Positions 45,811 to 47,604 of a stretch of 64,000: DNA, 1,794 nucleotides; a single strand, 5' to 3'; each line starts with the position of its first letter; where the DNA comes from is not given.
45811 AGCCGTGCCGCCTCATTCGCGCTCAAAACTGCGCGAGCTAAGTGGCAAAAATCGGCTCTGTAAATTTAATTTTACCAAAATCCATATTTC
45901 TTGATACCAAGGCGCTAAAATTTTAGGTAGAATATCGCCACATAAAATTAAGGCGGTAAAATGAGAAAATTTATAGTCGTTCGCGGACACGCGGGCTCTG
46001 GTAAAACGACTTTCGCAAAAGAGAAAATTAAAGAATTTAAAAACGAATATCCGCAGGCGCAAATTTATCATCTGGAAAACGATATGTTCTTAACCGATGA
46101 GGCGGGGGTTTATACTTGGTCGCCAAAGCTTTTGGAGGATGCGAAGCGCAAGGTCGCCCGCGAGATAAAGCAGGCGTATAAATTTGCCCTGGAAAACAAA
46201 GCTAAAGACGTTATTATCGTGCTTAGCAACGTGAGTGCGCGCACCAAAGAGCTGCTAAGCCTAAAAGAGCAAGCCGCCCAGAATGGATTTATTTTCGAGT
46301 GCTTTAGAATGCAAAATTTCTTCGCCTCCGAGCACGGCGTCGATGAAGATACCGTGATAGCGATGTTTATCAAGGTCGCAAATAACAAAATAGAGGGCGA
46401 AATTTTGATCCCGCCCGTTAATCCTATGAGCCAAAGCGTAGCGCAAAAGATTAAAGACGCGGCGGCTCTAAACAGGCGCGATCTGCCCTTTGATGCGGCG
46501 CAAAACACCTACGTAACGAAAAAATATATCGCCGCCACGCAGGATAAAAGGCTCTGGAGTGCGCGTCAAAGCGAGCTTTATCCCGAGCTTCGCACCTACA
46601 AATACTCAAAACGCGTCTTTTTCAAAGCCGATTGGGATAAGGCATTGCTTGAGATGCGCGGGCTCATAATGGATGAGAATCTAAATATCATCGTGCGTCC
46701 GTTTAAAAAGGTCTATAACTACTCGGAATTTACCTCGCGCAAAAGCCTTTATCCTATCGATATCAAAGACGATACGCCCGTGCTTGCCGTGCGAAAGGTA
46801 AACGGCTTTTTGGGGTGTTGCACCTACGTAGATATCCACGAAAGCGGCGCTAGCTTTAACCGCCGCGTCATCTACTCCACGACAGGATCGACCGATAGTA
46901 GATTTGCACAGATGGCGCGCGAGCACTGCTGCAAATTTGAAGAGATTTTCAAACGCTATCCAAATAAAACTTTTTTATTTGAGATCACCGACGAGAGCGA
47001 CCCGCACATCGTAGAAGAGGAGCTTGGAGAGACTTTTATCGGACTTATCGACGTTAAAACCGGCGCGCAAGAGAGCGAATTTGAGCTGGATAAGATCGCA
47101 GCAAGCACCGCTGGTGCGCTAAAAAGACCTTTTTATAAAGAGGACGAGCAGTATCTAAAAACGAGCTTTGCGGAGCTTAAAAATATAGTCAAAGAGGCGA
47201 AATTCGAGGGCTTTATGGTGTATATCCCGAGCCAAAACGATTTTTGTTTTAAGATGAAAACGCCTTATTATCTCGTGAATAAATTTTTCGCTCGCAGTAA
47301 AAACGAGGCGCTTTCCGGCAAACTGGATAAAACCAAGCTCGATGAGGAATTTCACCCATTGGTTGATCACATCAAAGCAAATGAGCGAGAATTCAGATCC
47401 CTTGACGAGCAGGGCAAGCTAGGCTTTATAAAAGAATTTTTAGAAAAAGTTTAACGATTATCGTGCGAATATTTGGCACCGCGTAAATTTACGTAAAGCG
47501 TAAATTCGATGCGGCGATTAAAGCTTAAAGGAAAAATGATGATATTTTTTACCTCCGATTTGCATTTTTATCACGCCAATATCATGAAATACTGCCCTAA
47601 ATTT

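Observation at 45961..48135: Split RNA end-healing and sealing cassette: kinase-ligase fusion plus separate metallophosphoesterase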

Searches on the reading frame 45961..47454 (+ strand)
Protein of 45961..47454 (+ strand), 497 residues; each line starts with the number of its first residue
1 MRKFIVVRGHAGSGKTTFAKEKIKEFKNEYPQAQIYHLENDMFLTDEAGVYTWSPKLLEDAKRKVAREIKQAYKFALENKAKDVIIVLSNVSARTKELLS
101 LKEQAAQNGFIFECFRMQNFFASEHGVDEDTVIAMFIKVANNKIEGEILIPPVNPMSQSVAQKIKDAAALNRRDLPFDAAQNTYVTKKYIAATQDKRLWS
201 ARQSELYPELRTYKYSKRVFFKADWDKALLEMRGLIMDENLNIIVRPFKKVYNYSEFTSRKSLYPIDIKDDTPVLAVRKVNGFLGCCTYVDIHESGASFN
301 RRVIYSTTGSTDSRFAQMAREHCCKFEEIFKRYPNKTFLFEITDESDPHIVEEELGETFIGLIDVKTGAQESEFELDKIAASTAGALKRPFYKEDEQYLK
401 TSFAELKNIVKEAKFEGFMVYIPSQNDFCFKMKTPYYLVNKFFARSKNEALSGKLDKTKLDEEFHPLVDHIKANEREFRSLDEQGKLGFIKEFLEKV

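Call 3: search_protein_families(library=pfam, proteins=[window:45961-47454:+], max_evalue=0.1)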
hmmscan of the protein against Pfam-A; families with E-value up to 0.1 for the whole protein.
window:45961-47454:+ (497 aa): 14 families
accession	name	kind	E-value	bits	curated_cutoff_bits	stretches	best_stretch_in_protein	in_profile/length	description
PF13401.12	AAA_22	-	0.0031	18.3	27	1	2-106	5-79/130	AAA domain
PF13671.12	AAA_33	-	0.0039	17.9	27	1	5-96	2-85/143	AAA domain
PF13238.12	AAA_18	-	0.0059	17.5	29.4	1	5-86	1-77/128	AAA domain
PF25199.1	nSTAND_NTPase5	-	0.013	15.8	34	1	2-67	41-88/145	Novel STAND NTPase 5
PF20720.3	nSTAND3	-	0.016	15.4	27.2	0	2-30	17-46/155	Novel STAND NTPase 3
PF05729.18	NACHT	-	0.02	15.2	26.7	1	5-26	3-24/167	NACHT domain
PF01443.25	Viral_helicase1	-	0.025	14.8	21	1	5-40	1-36/228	Viral superfamily 1 RNA helicase core domain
PF21445.3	ADDB_N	-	0.037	13.7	26.6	0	7-35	2-31/290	ADDB, N-terminal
PF13152.11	DUF3967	-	0.041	14.1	22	0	186-199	19-32/35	Protein of unknown function (DUF3967)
PF01637.24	ATPase_2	-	0.06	13.6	33.2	1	2-77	20-87/225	ATPase domain predominantly from Archaea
PF13173.12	AAA_14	-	0.065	13.7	27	0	2-38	2-37/129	AAA domain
PF10124.15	Mu-like_gpT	-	0.089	12.6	20.1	0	105-143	113-149/289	Mu-like prophage major head subunit gpT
PF00910.28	RNA_helicase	-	0.092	13.7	21.5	0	5-37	1-36/105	RNA helicase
PF08433.16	KTI12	-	0.096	12.6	22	0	5-71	4-66/271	Chromatin associated protein KTI12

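Call 4: search_protein_families(library=ncbifam, proteins=[window:45961-47454:+], max_evalue=0.1)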
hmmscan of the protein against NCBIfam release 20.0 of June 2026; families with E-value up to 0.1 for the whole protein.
window:45961-47454:+ (497 aa): 16 families
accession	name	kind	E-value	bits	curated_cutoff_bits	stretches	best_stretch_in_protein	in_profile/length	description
TIGR03574.1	selen_PSTK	equivalog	0.0018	17.8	290.5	1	5-90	2-77/249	L-seryl-tRNA(Sec) kinase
NF041053.1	CobW_rel_Se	equivalog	0.0026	17.4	180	0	3-33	2-32/195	CobW-related selenoprotein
TIGR00041.1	DTMP_kinase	equivalog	0.015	15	83.25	0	2-29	4-31/196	dTMP kinase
TIGR02788.1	VirB11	equivalog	0.017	14.2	249.95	1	2-26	144-168/308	P-type DNA transfer ATPase VirB11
NF005255.0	PRK06762.2-2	equivalog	0.018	15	140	1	1-27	2-28/163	hypothetical protein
NF010748.0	PRK14150.1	equivalog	0.018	14.6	152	1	58-92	71-105/198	nucleotide exchange factor GrpE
NF005807.0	PRK07667.1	equivalog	0.018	14.6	221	1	5-42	19-57/193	kinase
TIGR01313.1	therm_gnt_kin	subfamily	0.026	14.3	113.75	1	5-41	1-37/164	gluconokinase, GntK/IdnK-type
NF010749.0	PRK14151.1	equivalog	0.026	14.1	231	1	31-91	25-83/188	nucleotide exchange factor GrpE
NF004018.0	PRK05480.1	equivalog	0.036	13.5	180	1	4-48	8-48/210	uridine kinase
NF005257.0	PRK06762.3-2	equivalog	0.043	13.5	202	1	2-23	5-26/170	hypothetical protein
TIGR00657.1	asp_kinases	subfamily_domain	0.047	12.8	208.7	0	67-109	17-61/442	aspartate kinase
TIGR00176.1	mobB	equivalog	0.058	13.4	76.2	0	5-48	2-45/155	molybdopterin-guanine dinucleotide biosynthesis protein B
NF005155.0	PRK06635.1-4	equivalog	0.065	12.2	346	0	77-108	29-60/407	aspartate kinase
TIGR00656.1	asp_kin_monofn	equivalog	0.088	11.8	402.25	0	67-114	17-56/407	aspartate kinase, monofunctional class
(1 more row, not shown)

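Call 5: search_protein_families(library=phrogs, proteins=[window:45961-47454:+], max_evalue=0.01)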
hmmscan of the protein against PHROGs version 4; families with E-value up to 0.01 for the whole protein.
window:45961-47454:+ (497 aa): 6 families
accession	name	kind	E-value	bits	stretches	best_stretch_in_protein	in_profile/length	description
phrog_562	-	tail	2.9e-37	129.5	1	195-461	20-276/377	RNA ligase and tail fiber protein attachment catalyst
phrog_8238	-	DNA, RNA and nucleotide metabolism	1.2e-23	84.2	1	198-455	424-687/737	RNA ligase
phrog_2071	-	other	3.2e-12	47.8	1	1-139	15-141/282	ATPase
phrog_21952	-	DNA, RNA and nucleotide metabolism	3.2e-06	27.9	1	201-353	16-158/327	RNA ligase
phrog_505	-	other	4.1e-06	27.5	1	1-117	1-109/295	polynucleotide kinase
phrog_761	-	other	0.0077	16.9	0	1-32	18-49/362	thymidylate kinase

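Call 6: search_solved_structures(query=window:45961-47454:+, max_evalue=1, show_alignments=2)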
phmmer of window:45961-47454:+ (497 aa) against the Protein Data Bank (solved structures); distinct sequences matched with E-value up to 1: 2.
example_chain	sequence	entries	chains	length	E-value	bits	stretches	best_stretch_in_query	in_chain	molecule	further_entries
2nx2_A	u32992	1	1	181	0.15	14.3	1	361-438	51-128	Hypothetical protein ypsA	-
6c2u_A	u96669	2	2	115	0.88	11.8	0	1-36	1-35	phosphate-loop protein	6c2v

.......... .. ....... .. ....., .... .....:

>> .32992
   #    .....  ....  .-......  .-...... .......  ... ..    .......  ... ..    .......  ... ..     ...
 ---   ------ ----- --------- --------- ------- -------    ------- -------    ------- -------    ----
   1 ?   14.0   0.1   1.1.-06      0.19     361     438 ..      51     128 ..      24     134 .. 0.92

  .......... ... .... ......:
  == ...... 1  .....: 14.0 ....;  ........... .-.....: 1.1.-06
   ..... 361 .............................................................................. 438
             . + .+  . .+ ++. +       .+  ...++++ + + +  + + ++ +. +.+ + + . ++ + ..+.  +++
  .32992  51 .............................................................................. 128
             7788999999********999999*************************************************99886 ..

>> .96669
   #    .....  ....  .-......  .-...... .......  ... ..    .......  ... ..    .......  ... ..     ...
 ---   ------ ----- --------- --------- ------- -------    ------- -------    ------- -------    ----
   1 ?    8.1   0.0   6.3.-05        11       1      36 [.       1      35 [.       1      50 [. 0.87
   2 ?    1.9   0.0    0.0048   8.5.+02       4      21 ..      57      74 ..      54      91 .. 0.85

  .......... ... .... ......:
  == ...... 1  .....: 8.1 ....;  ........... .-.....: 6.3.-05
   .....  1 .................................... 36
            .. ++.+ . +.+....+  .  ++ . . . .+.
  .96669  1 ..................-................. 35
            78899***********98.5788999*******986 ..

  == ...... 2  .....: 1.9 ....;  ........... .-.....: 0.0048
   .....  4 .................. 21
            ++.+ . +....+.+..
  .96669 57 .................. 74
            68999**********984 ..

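Call 9: find_homologous_proteins(query=window:45961-47454:+, max_evalue=0.001)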
Query window:45961-47454:+ (497 aa): 392 proteins with E <= 0.001 among 8000 candidates; the best 120 are listed.
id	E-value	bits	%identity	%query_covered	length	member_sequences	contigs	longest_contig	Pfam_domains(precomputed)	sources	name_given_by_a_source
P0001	0.0e+0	1089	98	100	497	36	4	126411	PF09511.16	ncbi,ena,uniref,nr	ncbi:RNA ligase [uncultured Campylobacter sp.]|uniref:RNA ligase n=1 Tax=uncultured Campylobacter sp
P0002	0.0e+0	1089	97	100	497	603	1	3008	-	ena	-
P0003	1.0e-213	729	95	69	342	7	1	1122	-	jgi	-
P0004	1.2e-151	524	50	100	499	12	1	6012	PF09511.16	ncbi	-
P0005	9.5e-148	511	50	100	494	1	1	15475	PF09511.16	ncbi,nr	ncbi:2'-5' RNA ligase [Pasteurellaceae bacterium LFhippo2]|nr:2'-5' RNA ligase [Pasteurellaceae bact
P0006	4.1e-144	499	48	100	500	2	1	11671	PF09511.16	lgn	-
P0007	4.1e-143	496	47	100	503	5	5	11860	-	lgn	-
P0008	4.3e-142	493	48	100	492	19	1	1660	PF09511.16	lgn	-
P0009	7.7e-142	492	47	99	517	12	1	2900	PF13671.13,PF09511.16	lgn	-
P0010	1.4e-141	491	47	100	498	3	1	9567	PF13671.13,PF09511.16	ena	-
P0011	4.9e-141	489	48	100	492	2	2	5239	PF09511.16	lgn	-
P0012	8.7e-141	488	47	100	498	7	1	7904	PF13671.13,PF09511.16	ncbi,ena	-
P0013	9.1e-141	488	47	100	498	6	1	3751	PF13671.13,PF09511.16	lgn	-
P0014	1.5e-140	488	46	100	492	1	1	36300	PF13671.13,PF09511.16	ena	-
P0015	1.7e-140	487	46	100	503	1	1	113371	PF09511.16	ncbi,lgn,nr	ncbi:MAG: RNA ligase [Moraxella sp.]|nr:RNA ligase [Moraxella sp.]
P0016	3.1e-140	486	47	100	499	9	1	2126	PF09511.16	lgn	-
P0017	3.1e-140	486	47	100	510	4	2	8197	PF13671.13,PF09511.16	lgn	-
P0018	4.6e-140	486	47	100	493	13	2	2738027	PF09511.16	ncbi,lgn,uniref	ncbi:RNA ligase [Faucicola mancuniensis]|uniref:RNA ligase n=1 Tax=Faucicola mancuniensis TaxID=1309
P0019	6.4e-140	485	45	99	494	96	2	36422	PF13671.13,PF09511.16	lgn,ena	-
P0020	2.9e-139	483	46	99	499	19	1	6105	PF09511.16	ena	-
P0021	5.9e-139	482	46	100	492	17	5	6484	PF13671.13,PF09511.16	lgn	-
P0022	7.4e-139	482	46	100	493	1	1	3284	PF09511.16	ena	-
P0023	7.6e-139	482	46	99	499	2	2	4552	PF13671.13,PF09511.16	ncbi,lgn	-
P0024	1.1e-138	481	46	100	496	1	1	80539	PF09511.16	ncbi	-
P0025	5.8e-138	479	46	99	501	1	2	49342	PF13671.13,PF09511.16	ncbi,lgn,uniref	ncbi:RNA ligase [Neisseria sp.]|uniref:RNA ligase n=1 Tax=Neisseria sp. TaxID=192066 RepID=UPI0035A0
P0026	7.4e-138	479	45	100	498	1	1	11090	PF09511.16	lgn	-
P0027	1.0e-137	478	47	100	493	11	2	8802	PF13671.13,PF09511.16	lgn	-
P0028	1.6e-137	478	45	99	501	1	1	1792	PF13671.13,PF09511.16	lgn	-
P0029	1.7e-137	477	46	99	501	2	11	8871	PF09511.16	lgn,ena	-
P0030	2.4e-137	477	47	100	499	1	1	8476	PF09511.16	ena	-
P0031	3.1e-137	477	47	100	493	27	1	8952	PF09511.16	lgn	-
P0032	4.9e-137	476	47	99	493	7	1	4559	PF09511.16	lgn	-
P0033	5.5e-137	476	46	100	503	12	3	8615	PF09511.16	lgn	-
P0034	7.5e-137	475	46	100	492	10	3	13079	PF09511.16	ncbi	-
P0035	9.8e-137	475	45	100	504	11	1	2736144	PF09511.16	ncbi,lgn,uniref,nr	ncbi:RNA ligase [Moraxella bovis]|uniref:RNA ligase n=1 Tax=Moraxella bovis TaxID=476 RepID=UPI00222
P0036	1.3e-136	475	47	100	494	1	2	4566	PF13671.13,PF09511.16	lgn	-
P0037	1.7e-136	474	47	99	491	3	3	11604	PF13671.13,PF09511.16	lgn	-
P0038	2.2e-136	474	47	100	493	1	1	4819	PF09511.16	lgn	-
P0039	4.4e-136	473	46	100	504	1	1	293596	PF09511.16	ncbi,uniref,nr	ncbi:RNA ligase [Moraxella lacunata]|uniref:RNA ligase n=1 Tax=Moraxella lacunata TaxID=477 RepID=A0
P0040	5.8e-136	472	46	100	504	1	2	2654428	PF09511.16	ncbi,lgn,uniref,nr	ncbi:RNA ligase [Moraxella caprae]|uniref:RNA ligase n=1 Tax=Moraxella caprae TaxID=90240 RepID=A0A3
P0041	5.9e-136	472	47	100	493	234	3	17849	PF09511.16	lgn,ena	-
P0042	1.7e-135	471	47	100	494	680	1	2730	PF09511.16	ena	-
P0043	1.9e-135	471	47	100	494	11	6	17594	PF09511.16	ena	-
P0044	1.9e-135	471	47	100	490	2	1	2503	PF13671.13,PF13401.13,PF09511.16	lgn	-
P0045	2.4e-135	470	45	99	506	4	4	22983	PF09511.16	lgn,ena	-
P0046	2.4e-135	470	46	100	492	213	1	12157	PF09511.16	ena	-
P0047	2.9e-135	470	46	100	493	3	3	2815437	PF09511.16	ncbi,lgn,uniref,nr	ncbi:RNA ligase [Alysiella crassa]|uniref:RNA ligase n=1 Tax=Alysiella crassa TaxID=153491 RepID=A0A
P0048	3.7e-135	470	46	100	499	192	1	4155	PF13671.13,PF09511.16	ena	-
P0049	5.9e-135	469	45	100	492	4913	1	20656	PF13671.13,PF09511.16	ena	-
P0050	6.0e-135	469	45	99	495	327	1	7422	PF09511.16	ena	-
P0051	7.0e-135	469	45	100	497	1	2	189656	PF13671.13,PF09511.16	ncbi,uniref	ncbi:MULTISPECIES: RNA ligase [unclassified Moraxella]|uniref:RNA ligase n=1 Tax=unclassified Moraxe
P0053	9.4e-135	468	46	100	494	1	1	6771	PF09511.16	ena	-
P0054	1.9e-134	467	47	100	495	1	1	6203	PF09511.16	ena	-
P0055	2.1e-134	467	45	100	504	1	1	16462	PF09511.16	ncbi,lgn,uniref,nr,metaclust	ncbi:RNA ligase [Moraxella oblonga]|uniref:RNA ligase n=1 Tax=Moraxella oblonga TaxID=200413 RepID=U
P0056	2.5e-134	467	46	100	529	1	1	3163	PF09511.16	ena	-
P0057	2.7e-134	467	45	99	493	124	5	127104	PF09511.16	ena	-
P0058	5.5e-134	466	46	100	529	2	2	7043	PF09511.16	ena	-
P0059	6.7e-134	466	47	100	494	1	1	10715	PF09511.16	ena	-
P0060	9.6e-134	465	44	100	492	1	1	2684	PF13671.13,PF09511.16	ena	-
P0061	1.0e-133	465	44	99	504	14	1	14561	PF13671.13,PF09511.16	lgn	-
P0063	1.2e-133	465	47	100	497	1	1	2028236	PF09511.16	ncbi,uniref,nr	ncbi:2'-5' RNA ligase [Moraxella nasovis]|uniref:RNA ligase n=1 Tax=Moraxella nasovis TaxID=2904121 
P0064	3.0e-133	463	45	99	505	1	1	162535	PF13671.13,PF09511.16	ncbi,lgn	-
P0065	4.0e-133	463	45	100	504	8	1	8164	PF09511.16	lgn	-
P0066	5.5e-133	463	46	100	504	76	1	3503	PF09511.16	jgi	-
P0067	5.7e-133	463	44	100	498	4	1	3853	PF09511.16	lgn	-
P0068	1.6e-132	461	46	100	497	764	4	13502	PF13671.13,PF09511.16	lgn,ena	-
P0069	3.1e-132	460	45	100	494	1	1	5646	PF09511.16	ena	-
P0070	3.4e-132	460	44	100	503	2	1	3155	PF09511.16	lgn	-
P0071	3.7e-132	460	45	100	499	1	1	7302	PF09511.16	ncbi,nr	ncbi:MAG: RNA ligase [Cardiobacteriaceae bacterium]|nr:RNA ligase [Cardiobacteriaceae bacterium]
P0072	9.5e-132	458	46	99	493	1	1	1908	PF13671.13,PF09511.16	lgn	-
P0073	1.5e-131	458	45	100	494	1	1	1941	PF09511.16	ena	-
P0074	1.5e-131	458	45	100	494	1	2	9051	PF09511.16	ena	-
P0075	2.9e-131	457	44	100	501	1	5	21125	PF13671.13,PF09511.16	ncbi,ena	-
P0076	3.3e-131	457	46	99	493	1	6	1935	PF09511.16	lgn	-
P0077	6.6e-131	456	45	100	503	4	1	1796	PF09511.16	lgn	-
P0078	1.1e-130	455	45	100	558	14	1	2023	PF09511.16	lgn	-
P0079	1.1e-129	452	45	100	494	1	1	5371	PF09511.16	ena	-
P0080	2.9e-129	450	46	100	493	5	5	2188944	PF09511.16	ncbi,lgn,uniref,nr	ncbi:RNA ligase [Kingella negevensis]|uniref:RNA ligase n=1 Tax=Kingella negevensis TaxID=1522312 Re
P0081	6.3e-129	449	42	99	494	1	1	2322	PF13671.13,PF09511.16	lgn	-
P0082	3.3e-128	447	45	100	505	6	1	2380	PF09511.16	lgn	-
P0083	2.1e-127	444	42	100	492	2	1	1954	PF13671.13,PF09511.16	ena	-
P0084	1.5e-126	441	42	100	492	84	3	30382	PF13671.13,PF09511.16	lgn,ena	-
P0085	7.9e-126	439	42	100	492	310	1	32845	PF13671.13,PF09511.16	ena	-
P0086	8.7e-126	439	42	100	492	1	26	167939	PF13671.13,PF09511.16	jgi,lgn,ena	-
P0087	1.5e-125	438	42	100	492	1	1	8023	PF13671.13,PF09511.16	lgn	-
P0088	3.1e-125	437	42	100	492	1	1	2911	PF13671.13,PF09511.16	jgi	-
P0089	3.1e-125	437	42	100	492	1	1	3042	PF13671.13,PF09511.16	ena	-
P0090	7.0e-125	436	44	100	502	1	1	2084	PF09511.16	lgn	-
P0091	7.1e-125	436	41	100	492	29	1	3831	PF13671.13,PF09511.16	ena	-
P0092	1.0e-124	435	44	100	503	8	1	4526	PF13671.13,PF09511.16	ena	-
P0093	2.9e-123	431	42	100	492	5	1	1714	PF13671.13,PF09511.16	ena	-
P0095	1.8e-122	428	43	100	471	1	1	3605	PF13671.13,PF09511.16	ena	-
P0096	5.7e-122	426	42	99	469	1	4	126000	PF13671.13,PF09511.16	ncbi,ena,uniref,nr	ncbi:RNA ligase [uncultured Cardiobacterium sp.]|uniref:RNA ligase n=1 Tax=uncultured Cardiobacteriu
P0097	7.2e-122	426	43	100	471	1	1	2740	PF13671.13,PF09511.16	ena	-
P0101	6.4e-118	413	43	99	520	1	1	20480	PF13671.13,PF09511.16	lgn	-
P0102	2.8e-117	411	41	99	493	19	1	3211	PF13671.13,PF09511.16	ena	-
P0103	4.9e-114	400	43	99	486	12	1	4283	PF09511.16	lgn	-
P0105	3.5e-110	387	44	86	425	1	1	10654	PF09511.16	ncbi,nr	ncbi:MAG: RNA ligase, partial [Neisseria sp.]|nr:RNA ligase [Neisseria sp.]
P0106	6.7e-108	380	49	79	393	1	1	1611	PF09511.16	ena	-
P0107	2.1e-106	375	41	100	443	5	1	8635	PF13671.13,PF09511.16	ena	-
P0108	2.1e-106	375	37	99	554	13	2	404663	-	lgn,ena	-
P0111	1.7e-103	365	40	100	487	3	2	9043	PF09511.16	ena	-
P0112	2.5e-103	365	47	78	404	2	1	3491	PF13671.13,PF09511.16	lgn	-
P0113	3.0e-103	365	43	100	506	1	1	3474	PF09511.16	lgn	-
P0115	3.0e-100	355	38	100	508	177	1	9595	PF13671.13,PF09511.16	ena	-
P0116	5.0e-99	351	38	99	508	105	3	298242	PF13671.13,PF09511.16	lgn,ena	-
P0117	7.4e-98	347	39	100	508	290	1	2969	PF13671.13,PF09511.16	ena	-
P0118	8.5e-98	347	46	76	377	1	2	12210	PF09511.16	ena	-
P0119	1.6e-97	346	40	100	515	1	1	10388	PF06414.19,PF13671.13,PF09511.16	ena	-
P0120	7.3e-94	334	40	82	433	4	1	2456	PF09511.16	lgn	-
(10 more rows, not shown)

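Call 16: find_related_loci(query=A1, collection=genome_contigs, flank=8000)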
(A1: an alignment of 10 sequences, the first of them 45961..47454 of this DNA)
Query A1 (497 aa) in genome_contigs; peptide patterns used: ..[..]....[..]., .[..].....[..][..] (x = any residue, [..] = any of these).
600 stretches matched a pattern (row limit reached: there are more); 2 encode a relative of the query (tblastn E <= 1e-3); 2 distinct loci.
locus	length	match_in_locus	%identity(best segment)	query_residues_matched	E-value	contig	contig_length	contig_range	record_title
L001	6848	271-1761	96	1-497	0e+0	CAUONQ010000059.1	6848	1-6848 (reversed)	MAG TPA_asm: uncultured Campylobacter sp. isolate SRR11085302_bin.1_MetaWRAP_v1.3_MAG genome assembly, contig: ERZ142072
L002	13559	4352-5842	98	1-497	0e+0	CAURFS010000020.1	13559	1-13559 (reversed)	MAG TPA_asm: uncultured Campylobacter sp. isolate ERR9969004_bin.15_MetaWRAP_v1.3_MAG genome assembly, contig: ERZ216159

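Call 17: find_encoding_contigs(protein=P0047, flank=8000, max_places=2)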
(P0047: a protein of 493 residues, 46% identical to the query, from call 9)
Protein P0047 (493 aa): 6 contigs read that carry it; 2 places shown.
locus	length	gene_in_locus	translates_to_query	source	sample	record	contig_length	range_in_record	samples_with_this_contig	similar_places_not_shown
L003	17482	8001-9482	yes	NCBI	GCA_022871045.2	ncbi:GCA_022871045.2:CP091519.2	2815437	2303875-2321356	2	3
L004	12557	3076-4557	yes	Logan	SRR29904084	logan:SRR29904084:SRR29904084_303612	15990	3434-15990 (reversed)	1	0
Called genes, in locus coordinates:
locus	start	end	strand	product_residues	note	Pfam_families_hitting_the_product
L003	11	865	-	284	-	PF00924:MS_channel_2nd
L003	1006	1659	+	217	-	-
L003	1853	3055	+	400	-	PF13505:OMP_b-brl, PF01389:OmpA_membrane (weak)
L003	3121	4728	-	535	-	PF06956:RtcR, PF00158:Sigma54_activat, PF01078:Mg_chelatase (faint), PF13191:AAA_16 (faint), PF14532:Sigma54_activ_2, PF00004:AAA (weak), PF07728:AAA_5 (weak), PF25601:AAA_lid_14 (weak)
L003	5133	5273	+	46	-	-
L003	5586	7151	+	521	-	PF05731:TROVE (faint), PF25045:vWA_Ro60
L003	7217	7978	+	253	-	-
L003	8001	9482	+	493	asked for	PF09511:RNA_lig_T4_1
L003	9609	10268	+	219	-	-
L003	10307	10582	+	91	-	PF00111:Fer2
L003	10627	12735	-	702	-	PF11741:AMIN, PF07660:STN (weak), PF03958:Secretin_N, PF00263:Secretin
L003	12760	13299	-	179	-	PF04351:PilP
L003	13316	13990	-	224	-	PF10741:T2SSM_b (faint), PF04350:PilO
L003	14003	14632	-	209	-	PF05137:PilN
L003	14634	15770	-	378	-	PF11104:PilM_2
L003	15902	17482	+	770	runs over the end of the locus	PF00912:Transgly, PF17092:PCB_OB, PF00905:Transpeptidase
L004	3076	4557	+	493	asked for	PF09511:RNA_lig_T4_1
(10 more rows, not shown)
